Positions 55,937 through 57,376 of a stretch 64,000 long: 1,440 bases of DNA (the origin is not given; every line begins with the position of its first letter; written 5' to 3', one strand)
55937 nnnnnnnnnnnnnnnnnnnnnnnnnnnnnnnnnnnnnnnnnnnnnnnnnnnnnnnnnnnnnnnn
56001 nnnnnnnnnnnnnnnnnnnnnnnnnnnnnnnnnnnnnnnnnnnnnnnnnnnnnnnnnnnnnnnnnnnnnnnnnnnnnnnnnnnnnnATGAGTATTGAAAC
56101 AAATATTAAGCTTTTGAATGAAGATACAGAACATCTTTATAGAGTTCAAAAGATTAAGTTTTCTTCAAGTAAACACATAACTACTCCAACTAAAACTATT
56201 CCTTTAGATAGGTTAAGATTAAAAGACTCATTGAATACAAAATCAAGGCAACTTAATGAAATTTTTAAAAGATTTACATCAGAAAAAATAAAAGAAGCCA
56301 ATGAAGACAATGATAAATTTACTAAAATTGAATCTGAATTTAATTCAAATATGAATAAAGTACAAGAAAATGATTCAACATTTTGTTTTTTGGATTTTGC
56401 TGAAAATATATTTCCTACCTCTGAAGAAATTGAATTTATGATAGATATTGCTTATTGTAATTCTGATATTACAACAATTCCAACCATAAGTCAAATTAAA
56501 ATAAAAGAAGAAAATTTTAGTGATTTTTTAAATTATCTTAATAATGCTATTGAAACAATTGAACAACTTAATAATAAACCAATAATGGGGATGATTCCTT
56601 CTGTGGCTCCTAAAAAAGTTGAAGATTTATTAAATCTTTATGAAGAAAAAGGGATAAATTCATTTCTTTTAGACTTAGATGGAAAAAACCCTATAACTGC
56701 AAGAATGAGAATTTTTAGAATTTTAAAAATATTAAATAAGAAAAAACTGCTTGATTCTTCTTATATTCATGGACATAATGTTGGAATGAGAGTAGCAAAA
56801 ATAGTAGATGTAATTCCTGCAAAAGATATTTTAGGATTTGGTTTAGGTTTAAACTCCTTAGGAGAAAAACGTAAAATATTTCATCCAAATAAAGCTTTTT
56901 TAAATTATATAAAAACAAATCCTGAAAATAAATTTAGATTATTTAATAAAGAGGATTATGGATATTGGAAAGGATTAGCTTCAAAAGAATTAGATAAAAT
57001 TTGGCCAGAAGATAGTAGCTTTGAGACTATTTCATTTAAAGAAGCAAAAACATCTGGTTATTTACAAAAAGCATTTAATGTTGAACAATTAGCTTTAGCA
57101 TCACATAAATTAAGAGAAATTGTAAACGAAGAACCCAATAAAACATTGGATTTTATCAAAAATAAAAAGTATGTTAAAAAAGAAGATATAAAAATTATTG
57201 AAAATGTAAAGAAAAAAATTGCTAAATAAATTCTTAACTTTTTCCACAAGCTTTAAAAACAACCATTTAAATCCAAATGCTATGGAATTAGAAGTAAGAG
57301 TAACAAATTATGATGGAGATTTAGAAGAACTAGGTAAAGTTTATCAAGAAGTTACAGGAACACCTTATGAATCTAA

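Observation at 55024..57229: Three-gene overlapping operon: Panacea-domain protein, PIN-like nuclease and a 380-aa unknown. Candidate toxin-antitoxin or defence island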

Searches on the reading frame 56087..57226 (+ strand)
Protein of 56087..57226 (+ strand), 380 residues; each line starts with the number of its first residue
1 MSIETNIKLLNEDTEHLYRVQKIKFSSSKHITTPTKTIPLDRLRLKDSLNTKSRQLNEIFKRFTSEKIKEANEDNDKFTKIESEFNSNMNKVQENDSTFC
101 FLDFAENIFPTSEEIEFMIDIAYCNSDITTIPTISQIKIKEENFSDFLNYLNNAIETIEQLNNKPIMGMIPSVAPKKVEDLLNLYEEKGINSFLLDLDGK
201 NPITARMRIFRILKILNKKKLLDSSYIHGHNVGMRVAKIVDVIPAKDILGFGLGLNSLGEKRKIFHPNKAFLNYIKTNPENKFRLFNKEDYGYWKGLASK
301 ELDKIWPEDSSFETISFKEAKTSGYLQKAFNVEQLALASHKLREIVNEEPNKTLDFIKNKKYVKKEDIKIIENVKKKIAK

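Call 3: search_protein_families(library=pfam, proteins=[window:56087-57226:+], max_evalue=1)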
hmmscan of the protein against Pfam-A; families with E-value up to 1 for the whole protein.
window:56087-57226:+ (380 aa): 0 families

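Call 4: search_protein_families(library=ncbifam, proteins=[window:56087-57226:+], max_evalue=1)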
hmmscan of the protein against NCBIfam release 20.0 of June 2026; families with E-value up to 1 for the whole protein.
window:56087-57226:+ (380 aa): 2 families
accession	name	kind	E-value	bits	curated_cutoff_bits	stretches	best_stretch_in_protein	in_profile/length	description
NF008772.0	PRK11809.1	equivalog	0.019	12.5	1750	1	66-145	42-122/1318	trifunctional transcriptional regulator/proline dehydrogenase/L-glutamate gamma-semialdehyde dehydrogenase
TIGR04447.1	PatC_TenC_TruC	domain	0.06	13.7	30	1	289-312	4-27/34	cyanobactin biosynthesis PatC/TenC/TruC family protein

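Call 5: search_protein_families(library=padloc, proteins=[window:56087-57226:+], max_evalue=1)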
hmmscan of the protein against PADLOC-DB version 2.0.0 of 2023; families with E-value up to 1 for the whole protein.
window:56087-57226:+ (380 aa): 1 family
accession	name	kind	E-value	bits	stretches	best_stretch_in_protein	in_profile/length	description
PDLC01972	CARF_m1--CARF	-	0.0048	15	1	33-98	17-85/145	-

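Call 8: find_homologous_proteins(query=window:56087-57226:+)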
Query window:56087-57226:+ (380 aa): 83 proteins with E <= 0.001 among 8000 candidates.
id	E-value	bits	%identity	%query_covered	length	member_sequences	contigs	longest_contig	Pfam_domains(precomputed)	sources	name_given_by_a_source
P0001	1.8e-243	825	100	100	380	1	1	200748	-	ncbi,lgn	ncbi:MAG: hypothetical protein ABIJ18_04275 [archaeon]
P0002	4.8e-151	521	63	99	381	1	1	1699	-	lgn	-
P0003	1.3e-149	516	61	99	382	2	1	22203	-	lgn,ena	-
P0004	4.4e-147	508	62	99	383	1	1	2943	-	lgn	-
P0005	1.0e-146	507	62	99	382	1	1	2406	-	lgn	-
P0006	1.2e-146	507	60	99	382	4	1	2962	-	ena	-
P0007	3.3e-144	499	59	99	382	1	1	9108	-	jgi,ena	jgi:hypothetical protein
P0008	2.4e-143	496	59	100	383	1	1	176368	-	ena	-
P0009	3.3e-143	495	59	99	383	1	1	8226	-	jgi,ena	-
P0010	1.7e-142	493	59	100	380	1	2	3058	-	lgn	-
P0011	3.5e-142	492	59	100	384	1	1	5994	-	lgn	-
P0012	5.0e-141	488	60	100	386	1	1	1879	-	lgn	-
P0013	1.3e-140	487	57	99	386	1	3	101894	-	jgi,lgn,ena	-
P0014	2.6e-140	486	59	99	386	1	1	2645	-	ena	-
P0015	4.9e-137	475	59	99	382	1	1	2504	-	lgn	-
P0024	3.0e-130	453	53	99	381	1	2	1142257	-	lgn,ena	-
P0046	3.0e-63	232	38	100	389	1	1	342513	-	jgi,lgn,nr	nr:hypothetical protein [Candidatus Freyarchaeota archaeon]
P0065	2.2e-56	210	37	96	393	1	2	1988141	-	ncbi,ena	-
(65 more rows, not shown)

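Call 11: find_encoding_contigs(protein=P0008, flank=5000, max_places=2)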
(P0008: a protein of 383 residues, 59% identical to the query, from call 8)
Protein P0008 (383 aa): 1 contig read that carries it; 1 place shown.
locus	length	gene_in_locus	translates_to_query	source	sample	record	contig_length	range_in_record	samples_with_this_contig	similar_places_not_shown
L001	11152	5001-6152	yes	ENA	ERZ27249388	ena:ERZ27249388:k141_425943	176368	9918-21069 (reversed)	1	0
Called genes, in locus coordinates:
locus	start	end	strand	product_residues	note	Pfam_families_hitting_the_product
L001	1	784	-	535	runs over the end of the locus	PF00989:PAS, PF08448:PAS_4, PF13426:PAS_9, PF08447:PAS_3, PF00989:PAS, PF08448:PAS_4, PF00512:HisKA, PF02518:HATPase_c, +4 more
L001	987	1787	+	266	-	PF09579:Spore_YtfJ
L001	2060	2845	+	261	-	PF08350:FilR1_middle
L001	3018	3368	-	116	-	-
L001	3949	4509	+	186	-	PF03683:UPF0175 (weak)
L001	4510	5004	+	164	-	PF11848:DUF3368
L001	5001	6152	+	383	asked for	-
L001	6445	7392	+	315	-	PF03372:Exo_endo_phos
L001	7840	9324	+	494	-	PF12161:HsdM_N, PF02384:N6_Mtase, PF01170:UPF0020 (weak)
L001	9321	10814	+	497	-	PF12161:HsdM_N, PF02384:N6_Mtase, PF01170:UPF0020 (weak), PF07669:Eco57I (weak)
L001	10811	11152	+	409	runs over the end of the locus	PF01420:Methylase_S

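Call 12: find_encoding_contigs(protein=P0024, flank=5000, max_places=2)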
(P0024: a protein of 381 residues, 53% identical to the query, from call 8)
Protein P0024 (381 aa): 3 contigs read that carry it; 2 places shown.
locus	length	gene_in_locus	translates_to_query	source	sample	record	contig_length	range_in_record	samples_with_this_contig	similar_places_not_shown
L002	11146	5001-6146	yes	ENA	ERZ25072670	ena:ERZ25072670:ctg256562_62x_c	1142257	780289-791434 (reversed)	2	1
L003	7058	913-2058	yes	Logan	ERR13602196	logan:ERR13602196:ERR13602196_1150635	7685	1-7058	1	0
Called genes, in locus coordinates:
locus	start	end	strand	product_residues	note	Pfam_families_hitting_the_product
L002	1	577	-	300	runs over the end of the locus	-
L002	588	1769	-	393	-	PF00206:Lyase_1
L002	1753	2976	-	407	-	PF00764:Arginosuc_synth, PF20979:Arginosuc_syn_C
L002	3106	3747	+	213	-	PF24367:DUF7523 (faint)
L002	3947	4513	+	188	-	PF03683:UPF0175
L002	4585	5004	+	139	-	PF11848:DUF3368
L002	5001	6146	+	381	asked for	-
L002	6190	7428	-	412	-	PF01595:CNNM, PF00571:CBS, PF03471:CorC_HlyC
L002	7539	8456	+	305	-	PF00890:FAD_binding_2 (weak), PF01266:DAO (faint), PF01946:Thi4 (faint), PF03486:HI0933_like (faint), PF07992:Pyr_redox_2, PF13738:Pyr_redox_3, PF00070:Pyr_redox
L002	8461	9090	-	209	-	PF01694:Rhomboid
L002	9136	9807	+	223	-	PF00702:Hydrolase, PF12710:HAD (weak), PF13419:HAD_2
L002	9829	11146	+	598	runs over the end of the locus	PF05362:Lon_C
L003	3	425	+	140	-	?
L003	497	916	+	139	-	PF11848:DUF3368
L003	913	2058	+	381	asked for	-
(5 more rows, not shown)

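Call 13: find_encoding_contigs(protein=P0046, flank=5000, max_places=2)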
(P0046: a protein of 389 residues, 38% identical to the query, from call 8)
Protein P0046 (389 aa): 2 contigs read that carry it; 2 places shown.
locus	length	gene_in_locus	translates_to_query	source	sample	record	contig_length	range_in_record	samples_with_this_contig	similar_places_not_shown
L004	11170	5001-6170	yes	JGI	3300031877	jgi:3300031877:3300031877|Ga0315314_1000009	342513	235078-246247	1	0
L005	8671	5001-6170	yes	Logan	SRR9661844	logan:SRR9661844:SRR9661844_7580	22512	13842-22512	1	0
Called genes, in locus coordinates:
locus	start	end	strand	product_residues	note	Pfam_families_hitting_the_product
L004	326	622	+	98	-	-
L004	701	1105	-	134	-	-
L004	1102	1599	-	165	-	-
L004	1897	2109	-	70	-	-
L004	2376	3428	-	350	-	-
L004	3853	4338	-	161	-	PF11848:DUF3368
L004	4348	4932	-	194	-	PF03683:UPF0175, PF24001:DUF7317 (weak)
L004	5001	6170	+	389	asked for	-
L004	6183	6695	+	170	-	-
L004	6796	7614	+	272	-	-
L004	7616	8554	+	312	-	PF08843:AbiEii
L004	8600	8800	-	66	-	-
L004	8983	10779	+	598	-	PF02129:Peptidase_S15, PF08530:PepX_C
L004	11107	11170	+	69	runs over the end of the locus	-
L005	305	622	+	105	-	-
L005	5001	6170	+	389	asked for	-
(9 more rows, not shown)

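Call 14: find_encoding_contigs(protein=P0065, flank=5000, max_places=2)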
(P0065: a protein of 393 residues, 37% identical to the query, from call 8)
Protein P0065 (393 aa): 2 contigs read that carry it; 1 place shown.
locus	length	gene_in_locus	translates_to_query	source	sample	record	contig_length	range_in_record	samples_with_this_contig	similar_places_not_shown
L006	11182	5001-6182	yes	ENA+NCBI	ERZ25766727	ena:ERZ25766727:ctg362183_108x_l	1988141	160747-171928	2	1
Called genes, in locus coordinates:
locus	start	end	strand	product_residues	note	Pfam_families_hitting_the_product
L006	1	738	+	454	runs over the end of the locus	PF00206:Lyase_1, PF10397:ADSL_C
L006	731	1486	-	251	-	PF00733:Asn_synthase, PF02540:NAD_synthase (faint), PF24167:DUF7411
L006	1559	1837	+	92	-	PF01329:Pterin_4a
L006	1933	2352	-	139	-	-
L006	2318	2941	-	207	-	PF01609:DDE_Tnp_1 (weak)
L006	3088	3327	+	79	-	PF15919:HicB_lk_antitox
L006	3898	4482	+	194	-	-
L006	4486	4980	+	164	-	PF11848:DUF3368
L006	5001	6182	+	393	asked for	-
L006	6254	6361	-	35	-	-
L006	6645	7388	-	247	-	-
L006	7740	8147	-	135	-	PF14236:DruA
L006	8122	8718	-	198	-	PF14236:DruA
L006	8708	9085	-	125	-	-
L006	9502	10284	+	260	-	-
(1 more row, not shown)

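Call 18: search_solved_structures(query=A1, max_evalue=10)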
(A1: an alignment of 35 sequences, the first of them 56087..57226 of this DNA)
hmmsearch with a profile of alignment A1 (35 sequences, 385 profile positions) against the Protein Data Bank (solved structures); distinct sequences matched with E-value up to 10: 2.
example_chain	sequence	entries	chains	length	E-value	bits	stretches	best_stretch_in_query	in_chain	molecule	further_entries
1z7c_A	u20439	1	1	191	0.17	13.9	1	100-147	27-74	Chorionic somatomammotropin hormone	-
8ap6_G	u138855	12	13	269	1.2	11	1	21-73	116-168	ATPTB3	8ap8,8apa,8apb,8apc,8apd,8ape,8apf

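Call 30: predict_structure(alignment_id=A1)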
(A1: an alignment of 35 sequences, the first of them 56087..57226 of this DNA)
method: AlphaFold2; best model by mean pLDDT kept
length: 380 residues; sequences in the alignment: 35
mean_pLDDT: 91.7   pTM: 0.91
mean pLDDT of the five models: 91.7, 91.1, 90.4, 90.3, 89.9
residues with pLDDT >= 90: 294; 70-90: 70; 50-70: 16; < 50: 0
segments of 3 or more residues with pLDDT < 50: none
pLDDT, mean of each block of 10 residues (from residue 1): 88 95 93 97 89 94 98 97 96 93 97 98 96 94 97 96 91 92 96 95 94 95 96 68 89 96 82 65 86 85 91 87 84 95 96 95 95 92
secondary structure, 60 per line:
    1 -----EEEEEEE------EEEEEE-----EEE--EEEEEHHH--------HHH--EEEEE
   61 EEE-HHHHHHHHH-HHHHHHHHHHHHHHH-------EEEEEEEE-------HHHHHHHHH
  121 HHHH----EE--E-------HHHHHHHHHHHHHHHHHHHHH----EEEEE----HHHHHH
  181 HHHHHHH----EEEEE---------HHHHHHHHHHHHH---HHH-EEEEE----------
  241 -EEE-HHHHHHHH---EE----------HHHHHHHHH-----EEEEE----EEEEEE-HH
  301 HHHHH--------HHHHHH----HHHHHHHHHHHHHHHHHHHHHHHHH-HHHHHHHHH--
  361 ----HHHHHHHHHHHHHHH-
elements in order: E6-12 E19-24 E30-32 E35-39 E56-63 H65-73 H75-89 E97-104 H112-124 H141-161 E166-170 H175-187 E192-196 H206-218 E226-230 E242-244 H246-253 H269-277 E283-287 E292-297 H299-305 H314-319 H324-348 H350-358 H365-379

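Call 33: fold_search(model_id=the predicted structure, library=pdb)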
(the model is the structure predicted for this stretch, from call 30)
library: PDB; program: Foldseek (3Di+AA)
matches with E <= 10: 1581; with E <= 0.001: 34
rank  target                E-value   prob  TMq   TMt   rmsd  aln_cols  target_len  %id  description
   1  2nx9_B                7.0e-06  1.00  0.37  0.32   9.9       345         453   11  Crystal structure of the carboxyltransferase domain of the oxaloacetate decarboxylase Na+ pump from Vibrio cholerae (released 2006-12-26)
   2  5ks8_F                7.9e-06  1.00  0.34  0.28  23.3       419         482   10  Crystal structure of two-subunit pyruvate carboxylase from Methylobacillus flagellatus (released 2016-10-19)
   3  5ks8_D                1.5e-05  1.00  0.38  0.27  16.2       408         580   10  Crystal structure of two-subunit pyruvate carboxylase from Methylobacillus flagellatus (released 2016-10-19)
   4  5ks8_C                1.9e-05  1.00  0.37  0.25  11.8       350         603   11  Crystal structure of two-subunit pyruvate carboxylase from Methylobacillus flagellatus (released 2016-10-19)
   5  5ks8_E                6.7e-05  1.00  0.36  0.32   8.9       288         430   11  Crystal structure of two-subunit pyruvate carboxylase from Methylobacillus flagellatus (released 2016-10-19)
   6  4mfe_B                1.2e-04  1.00  0.39  0.27   9.7       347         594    9  Structure of the carboxyl transferase domain from Rhizobium etli pyruvate carboxylase with 3-hydroxypyruvate (released 2013-11-13)
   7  3hbl_A                1.5e-04  1.00  0.37  0.15  18.2       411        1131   11  Crystal Structure of S. aureus Pyruvate Carboxylase T908A Mutant (released 2009-06-30)
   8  4jn6_A                1.5e-04  0.98  0.27  0.30  17.7       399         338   10  Crystal Structure of the Aldolase-Dehydrogenase Complex from Mycobacterium tuberculosis HRv37 (released 2013-05-08)
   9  5vyz_B                1.7e-04  1.00  0.35  0.14  18.1       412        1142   11  Crystal structure of Lactococcus lactis pyruvate carboxylase in complex with cyclic-di-AMP (released 2017-08-16)
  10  1s3h                  1.7e-04  0.99  0.35  0.29  19.2       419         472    9  Propionibacterium shermanii transcarboxylase 5S subunit A59T (released 2004-09-07)
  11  1u5j                  1.7e-04  0.99  0.35  0.30  19.2       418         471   10  Propionibacterium shermanii transcarboxylase 5S subunit, Met186Ile (released 2004-09-07)
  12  4jn6_C                2.1e-04  1.00  0.36  0.39  17.6       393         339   10  Crystal Structure of the Aldolase-Dehydrogenase Complex from Mycobacterium tuberculosis HRv37 (released 2013-05-08)
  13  2isw_B                2.3e-04  1.00  0.34  0.42  12.2       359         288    9  Structure of Giardia fructose-1,6-biphosphate aldolase in complex with phosphoglycolohydroxamate (released 2006-12-12)
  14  5vyz_D                2.6e-04  1.00  0.35  0.14  11.6       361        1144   11  Crystal structure of Lactococcus lactis pyruvate carboxylase in complex with cyclic-di-AMP (released 2017-08-16)
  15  5vz0_B                3.8e-04  0.99  0.34  0.14  18.1       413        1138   11  Crystal structure of Lactococcus lactis pyruvate carboxylase G746A mutant in complex with cyclic-di-AMP (released 2017-08-16)
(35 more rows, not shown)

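Call 41: search_protein_representatives(alignment_id=A1)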
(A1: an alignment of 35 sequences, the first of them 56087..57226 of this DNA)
Query: 35 sequences, 385 profile positions. Proteins with E-value up to 0.001 (for the whole library): 585; up to 1e-10: 426; up to 1e-30: 187. The best 150 are listed.
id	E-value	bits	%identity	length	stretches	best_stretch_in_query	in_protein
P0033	1.1e-153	528.1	-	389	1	1-385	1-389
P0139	3.4e-149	513.3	-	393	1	1-385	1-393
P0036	4.1e-146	503.1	-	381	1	1-382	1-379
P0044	3.5e-144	496.8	-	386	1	1-384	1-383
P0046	2.0e-133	461.4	-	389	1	1-384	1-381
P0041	5.3e-133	460.0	-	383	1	1-383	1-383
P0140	1.1e-132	458.9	-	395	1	1-384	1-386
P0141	4.4e-117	407.6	-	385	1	1-382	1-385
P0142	6.8e-111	387.2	-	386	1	3-385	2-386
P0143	8.3e-106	370.5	-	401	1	3-384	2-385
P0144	2.1e-102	359.2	-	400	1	4-383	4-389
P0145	5.4e-100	351.3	-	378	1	3-383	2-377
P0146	2.4e-99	349.2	-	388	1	1-371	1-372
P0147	2.5e-99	349.1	-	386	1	1-382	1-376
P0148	7.3e-99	347.6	-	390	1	4-379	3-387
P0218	6.5e-54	199.6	-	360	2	1-302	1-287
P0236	3.0e-47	177.7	-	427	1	3-384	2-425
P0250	1.3e-44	169.0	-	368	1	4-371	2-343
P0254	9.6e-44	166.2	-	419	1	14-379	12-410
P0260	8.7e-43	163.0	-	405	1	3-352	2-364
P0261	1.3e-42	162.5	-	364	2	6-309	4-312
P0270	1.6e-40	155.5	-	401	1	4-351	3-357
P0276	8.8e-39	149.8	-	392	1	5-343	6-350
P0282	8.7e-38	146.5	-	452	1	9-343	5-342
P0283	1.5e-37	145.8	-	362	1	4-325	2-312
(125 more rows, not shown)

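Call 43: search_protein_families(library=pfam, proteins=[P0283, P0282, P0276, P0270, P0260, P0254, P0236, P0218, P0261, P0250], max_evalue=0.01)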
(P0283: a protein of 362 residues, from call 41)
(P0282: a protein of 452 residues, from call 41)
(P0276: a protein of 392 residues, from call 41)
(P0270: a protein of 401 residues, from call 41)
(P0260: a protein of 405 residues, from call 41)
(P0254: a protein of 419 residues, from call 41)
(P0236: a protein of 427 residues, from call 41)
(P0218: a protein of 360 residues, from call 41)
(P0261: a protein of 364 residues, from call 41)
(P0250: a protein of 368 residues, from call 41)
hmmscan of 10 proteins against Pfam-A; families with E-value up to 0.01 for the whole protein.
P0283 (362 aa): 0 families

P0282 (452 aa): 0 families

P0276 (392 aa): 0 families

P0270 (401 aa): 0 families

P0260 (405 aa): 0 families

P0254 (419 aa): 0 families

P0236 (427 aa): 0 families

P0218 (360 aa): 0 families

P0261 (364 aa): 0 families

P0250 (368 aa): 0 families

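Call 48: find_related_loci(query=A1, collection=genome_contigs, flank=4000)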
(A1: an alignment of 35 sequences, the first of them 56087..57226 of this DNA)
Query A1 (380 aa) in genome_contigs; peptide patterns used: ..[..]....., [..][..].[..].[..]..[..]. (x = any residue, [..] = any of these).
46 stretches matched a pattern; 22 encode a relative of the query (tblastn E <= 1e-3); 22 distinct loci.
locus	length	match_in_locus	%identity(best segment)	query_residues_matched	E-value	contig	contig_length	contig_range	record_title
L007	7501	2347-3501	57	1-378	1e-145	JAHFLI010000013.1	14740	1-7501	MAG: Candidatus Woesearchaeota archaeon isolate nzgw43 NODE_5241_length_14741_cov_3.011218, whole genome shotgun sequenc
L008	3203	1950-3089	52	1-378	2e-143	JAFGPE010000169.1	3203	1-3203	MAG: Candidatus Woesearchaeota archaeon isolate Zod_Metabat.672 k87_14843860, whole genome shotgun sequence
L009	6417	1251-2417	56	1-380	1e-135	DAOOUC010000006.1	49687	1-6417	MAG TPA_asm: archaeon isolate AMR_MDS_2477 NODE_543_length_49687_cov_5.853703, whole genome shotgun sequence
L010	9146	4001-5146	48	1-378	2e-111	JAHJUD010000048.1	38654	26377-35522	MAG: Candidatus Micrarchaeota archaeon isolate OS_PC_MetaG.mb.82 OS_PC_MetaG.mb.82_k141_175034, whole genome shotgun seq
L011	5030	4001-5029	50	1-339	1e-105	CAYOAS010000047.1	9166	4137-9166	MAG TPA_asm: uncultured archaeon isolate binchicken_co376_240 genome assembly, contig: NODE_9197_length_9166_cov_4.56503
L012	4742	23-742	58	143-378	3e-93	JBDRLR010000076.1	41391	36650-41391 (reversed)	MAG: Nanoarchaeota archaeon isolate MEGAHIT-group-1.787 k141_13494187, whole genome shotgun sequence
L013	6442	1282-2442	36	1-380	2e-68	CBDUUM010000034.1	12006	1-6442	MAG TPA_asm: uncultured Methanosarcinales archaeon isolate SRR21487742_binner12_Refined_145 genome assembly, contig: ERZ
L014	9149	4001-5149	38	13-380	1e-67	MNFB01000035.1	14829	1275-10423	MAG: Thaumarchaeota archaeon 13_1_40CM_4_38_7 13_1_40cm_4_scaffold_718, whole genome shotgun sequence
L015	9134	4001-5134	38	1-378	2e-67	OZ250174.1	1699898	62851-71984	MAG: Nitrosopumilus sp. isolate fad8832d-3016-4a21-8e71-f8789de11b2a genome assembly, chromosome: 1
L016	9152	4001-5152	36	1-380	7e-66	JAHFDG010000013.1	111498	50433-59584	MAG: Candidatus Methanoperedens sp. isolate nzgw24 NODE_137_length_111499_cov_10.826689, whole genome shotgun sequence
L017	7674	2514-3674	34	1-379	2e-65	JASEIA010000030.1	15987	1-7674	MAG: Nanoarchaeota archaeon isolate Yes70-37 NODE_30_length_15987_cov_5.757532, whole genome shotgun sequence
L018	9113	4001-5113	36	1-367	5e-62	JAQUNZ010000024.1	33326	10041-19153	MAG: Candidatus Methanoperedens sp. isolate STD1_19 NODE_2590_length_33326_cov_5.355493_Sandtown_D1, whole genome shotgu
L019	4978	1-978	34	58-377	8e-55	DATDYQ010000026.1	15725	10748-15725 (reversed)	MAG TPA_asm: Candidatus Nanoarchaeia archaeon isolate SMAG_U8169 k141_1996894, whole genome shotgun sequence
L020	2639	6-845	42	113-377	2e-55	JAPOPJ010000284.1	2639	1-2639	MAG: Thaumarchaeota archaeon isolate APA_bin_56 c_000000489551, whole genome shotgun sequence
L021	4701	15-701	42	150-380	1e-48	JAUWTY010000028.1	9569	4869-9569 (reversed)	MAG: Methanosarcinales archaeon isolate CSMAG_2592 CSMAG_2592_k141_2043592_length_9569_cov_8.8541, whole genome shotgun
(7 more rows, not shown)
